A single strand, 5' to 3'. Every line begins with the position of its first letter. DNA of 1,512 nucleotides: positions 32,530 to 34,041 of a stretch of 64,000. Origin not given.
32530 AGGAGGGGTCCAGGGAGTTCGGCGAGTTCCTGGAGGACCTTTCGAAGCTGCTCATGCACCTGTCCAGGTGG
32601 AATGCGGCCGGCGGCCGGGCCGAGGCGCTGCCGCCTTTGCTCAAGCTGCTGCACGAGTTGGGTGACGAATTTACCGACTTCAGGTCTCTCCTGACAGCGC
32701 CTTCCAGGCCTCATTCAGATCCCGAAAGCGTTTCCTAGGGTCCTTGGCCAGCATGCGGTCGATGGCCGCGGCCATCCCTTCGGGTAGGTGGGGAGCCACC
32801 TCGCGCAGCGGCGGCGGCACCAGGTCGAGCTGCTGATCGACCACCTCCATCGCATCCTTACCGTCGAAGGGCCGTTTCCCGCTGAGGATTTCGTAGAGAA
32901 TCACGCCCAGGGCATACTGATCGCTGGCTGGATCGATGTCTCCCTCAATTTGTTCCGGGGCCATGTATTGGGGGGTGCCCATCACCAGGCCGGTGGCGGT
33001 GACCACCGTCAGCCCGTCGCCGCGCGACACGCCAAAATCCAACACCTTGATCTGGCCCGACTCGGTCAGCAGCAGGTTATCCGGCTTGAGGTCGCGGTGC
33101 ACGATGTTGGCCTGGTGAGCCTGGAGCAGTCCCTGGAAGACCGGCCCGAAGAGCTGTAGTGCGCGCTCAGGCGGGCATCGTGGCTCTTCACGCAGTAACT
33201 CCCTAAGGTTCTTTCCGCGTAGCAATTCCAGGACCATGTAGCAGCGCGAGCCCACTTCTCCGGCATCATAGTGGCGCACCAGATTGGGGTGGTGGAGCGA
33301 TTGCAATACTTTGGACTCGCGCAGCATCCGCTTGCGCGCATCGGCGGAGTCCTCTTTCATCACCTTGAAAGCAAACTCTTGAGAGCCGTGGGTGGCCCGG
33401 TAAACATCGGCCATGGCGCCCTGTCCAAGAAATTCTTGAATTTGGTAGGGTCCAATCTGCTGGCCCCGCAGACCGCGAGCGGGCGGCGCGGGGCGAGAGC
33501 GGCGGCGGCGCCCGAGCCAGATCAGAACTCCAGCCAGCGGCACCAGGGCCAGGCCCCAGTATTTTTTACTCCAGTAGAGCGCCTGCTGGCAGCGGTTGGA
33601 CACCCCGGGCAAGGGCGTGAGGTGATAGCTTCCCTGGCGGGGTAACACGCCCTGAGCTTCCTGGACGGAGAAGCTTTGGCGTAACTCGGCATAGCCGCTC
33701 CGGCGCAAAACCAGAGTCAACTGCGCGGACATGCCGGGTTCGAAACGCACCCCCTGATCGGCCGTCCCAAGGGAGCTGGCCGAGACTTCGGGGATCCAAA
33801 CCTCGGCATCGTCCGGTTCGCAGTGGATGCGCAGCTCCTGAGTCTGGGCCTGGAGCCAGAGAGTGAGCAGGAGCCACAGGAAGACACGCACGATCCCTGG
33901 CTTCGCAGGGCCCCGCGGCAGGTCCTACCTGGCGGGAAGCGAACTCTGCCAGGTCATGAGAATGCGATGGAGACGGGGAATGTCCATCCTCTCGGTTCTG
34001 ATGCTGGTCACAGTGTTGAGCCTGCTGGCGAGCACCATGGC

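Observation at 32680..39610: Minor-pilin-like operon hard-wired to paired PEGA receptor Ser/Thr kinases and an FHA/SARP regulator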

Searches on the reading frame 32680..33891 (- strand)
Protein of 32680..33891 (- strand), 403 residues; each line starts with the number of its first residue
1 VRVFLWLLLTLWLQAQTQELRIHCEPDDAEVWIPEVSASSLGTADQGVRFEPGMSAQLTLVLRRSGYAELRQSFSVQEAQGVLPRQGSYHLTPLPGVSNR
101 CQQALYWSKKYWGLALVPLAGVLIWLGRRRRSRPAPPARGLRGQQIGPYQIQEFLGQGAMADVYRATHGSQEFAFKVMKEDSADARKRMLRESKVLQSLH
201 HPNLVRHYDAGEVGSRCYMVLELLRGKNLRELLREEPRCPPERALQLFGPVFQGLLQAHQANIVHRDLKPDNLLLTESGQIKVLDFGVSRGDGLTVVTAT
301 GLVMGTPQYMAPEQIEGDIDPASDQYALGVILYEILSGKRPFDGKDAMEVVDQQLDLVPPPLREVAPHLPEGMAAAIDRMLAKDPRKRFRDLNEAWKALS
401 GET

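Call 9: search_protein_families(library=pfam, proteins=[window:32680-33891:-], max_evalue=0.1)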
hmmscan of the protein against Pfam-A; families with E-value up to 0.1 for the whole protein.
window:32680-33891:- (403 aa): 6 families
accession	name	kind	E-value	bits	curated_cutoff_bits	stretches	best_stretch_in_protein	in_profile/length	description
PF00069.31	Pkinase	-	2.1e-51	175.3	31.7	1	149-389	1-252/263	Protein kinase domain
PF07714.23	PK_Tyr_Ser-Thr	-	3.8e-33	115.3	23.1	1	150-388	2-248/258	Protein tyrosine and serine/threonine kinase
PF01636.29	APH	-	1.2e-07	32.2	23.2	2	256-287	163-195/239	Phosphotransferase enzyme family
PF03109.22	ABC1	-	0.00024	20.8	22.9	1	215-290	141-215/244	ABC1 atypical kinase-like domain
PF13095.12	FTA2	-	0.0029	17.7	30.2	0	148-210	23-85/214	Kinetochore Sim4 complex subunit FTA2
PF14531.12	Kinase-like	-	0.0034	17.1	25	1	259-388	162-289/289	Kinase-like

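Call 10: search_protein_families(library=ncbifam, proteins=[window:32680-33891:-], max_evalue=0.1)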
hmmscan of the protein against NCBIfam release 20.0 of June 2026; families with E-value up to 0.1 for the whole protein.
window:32680-33891:- (403 aa): 22 families
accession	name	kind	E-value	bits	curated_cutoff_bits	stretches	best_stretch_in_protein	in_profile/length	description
NF033483.0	PknB_PASTA_kin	equivalog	1.4e-73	248.8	450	1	149-398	9-264/563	Stk1 family PASTA domain-containing Ser/Thr kinase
NF047741.1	antiphage_MADS6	equivalog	2.9e-53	181.3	460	2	244-400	301-458/612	methylation-associated defense system protein kinase MAD6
NF052427.1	StpK7MSMEG_1200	equivalog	8e-48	163.3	900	1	144-393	4-259/601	serine/threonine protein kinase StpK7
TIGR03903.1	TOMM_kin_cyc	equivalog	2.4e-40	138.3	705.75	1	170-390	3-235/1267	TOMM system kinase/cyclase fusion protein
NF009651.0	PRK13184.1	equivalog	6.1e-33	113.8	839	1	146-399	1-287/932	serine/threonine-protein kinase PknD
NF038150.1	lanthi_synth_IV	equivalog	3e-28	98.6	650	1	147-400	189-454/851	class IV lanthionine synthetase LanL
NF033442.0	BREX_PglW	equivalog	8.3e-28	96.7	990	1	137-397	501-767/1391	BREX system serine/threonine kinase PglW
NF053615.1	SerThrKinAfsKStmc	equivalog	1.3e-20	73.7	1300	1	144-355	10-226/809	protein serine/threonine kinase AfsK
NF038151.1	lanthi_synth_III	equivalog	9.8e-16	57.3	575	1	148-336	221-423/833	class III lanthionine synthetase LanKC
NF058632.1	SerThrKinPrkT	equivalog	2.5e-10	39.9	280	1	148-288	22-164/322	serine/threonine protein kinase PrkT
NF043056.1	T4SS_LegK1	equivalog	6.7e-10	38.2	550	1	174-334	110-282/516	Dot/Icm T4SS effector kinase LegK1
NF011464.0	PRK14879.1-7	equivalog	1.7e-07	31.2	246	1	178-292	42-152/221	Kae1-associated kinase Bud32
NF011463.0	PRK14879.1-4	equivalog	4.1e-06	26.4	188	1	179-289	55-160/237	Kae1-associated kinase Bud32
TIGR03724.2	arch_bud32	equivalog_domain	4.6e-06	26.2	125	1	186-291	37-133/193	KEOPS complex kinase/ATPase Bud32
NF040671.1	PLuB_AAA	exception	8.1e-06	23.5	999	1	163-334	28-195/1256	PLuB system helicase-like protein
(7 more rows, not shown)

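Call 23: search_protein_families(library=padloc, proteins=[window:32680-33891:-], max_evalue=0.01)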
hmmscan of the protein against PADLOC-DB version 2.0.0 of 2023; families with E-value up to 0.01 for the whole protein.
window:32680-33891:- (403 aa): 34 families (the best 25 are shown)
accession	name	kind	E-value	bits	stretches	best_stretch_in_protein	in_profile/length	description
PDLC04061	PD-T4-6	-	2.6e-79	266.1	1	147-396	16-277/510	-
PDLC04042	PD-T4-6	-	9.9e-78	259.7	1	146-399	8-269/292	-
PDLC04053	PD-T4-6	-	3.5e-77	257.9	1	141-398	3-267/311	-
PDLC04043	PD-T4-6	-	1.1e-71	240.2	1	143-398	11-273/452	-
PDLC04138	mad6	-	2.6e-70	236.1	1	149-388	53-300/659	mads_6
PDLC04047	PD-T4-6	-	1.9e-67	225.7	1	146-399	9-269/327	-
PDLC04057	PD-T4-6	-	4.9e-66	221.6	1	147-399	8-267/443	-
PDLC04039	PD-T4-6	-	5.2e-64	214.9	1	142-391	9-264/458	-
PDLC04054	PD-T4-6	-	2.9e-62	209.1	1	147-397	10-268/347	-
PDLC04060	PD-T4-6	-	4.4e-60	202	1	148-399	9-266/486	-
PDLC04064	PD-T4-6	-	7.1e-58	194.3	1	140-392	13-270/369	-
PDLC04041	PD-T4-6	-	6.5e-57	191.7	1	142-398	23-289/443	-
PDLC01088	C3a189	-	3.5e-55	185.9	1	152-400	2-259/840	kinase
PDLC04052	PD-T4-6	-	6.3e-55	185.3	1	148-391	10-265/496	-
PDLC04048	PD-T4-6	-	1.8e-50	170.3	1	148-400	11-270/354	-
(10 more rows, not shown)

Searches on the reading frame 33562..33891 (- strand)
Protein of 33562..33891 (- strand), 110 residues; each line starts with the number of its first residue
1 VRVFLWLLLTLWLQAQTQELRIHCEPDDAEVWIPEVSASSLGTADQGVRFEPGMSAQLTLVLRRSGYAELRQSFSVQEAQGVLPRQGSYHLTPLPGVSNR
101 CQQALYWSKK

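Call 43: search_protein_families(library=pfam, proteins=[window:33562-33891:-], max_evalue=10)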
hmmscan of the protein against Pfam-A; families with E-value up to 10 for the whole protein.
seq(110 aa): 1 family
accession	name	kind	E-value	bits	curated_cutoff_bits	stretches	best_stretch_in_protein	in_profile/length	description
PF08975.16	2H-phosphodiest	-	0.098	13.1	21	1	75-109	41-74/116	Domain of unknown function (DUF1868)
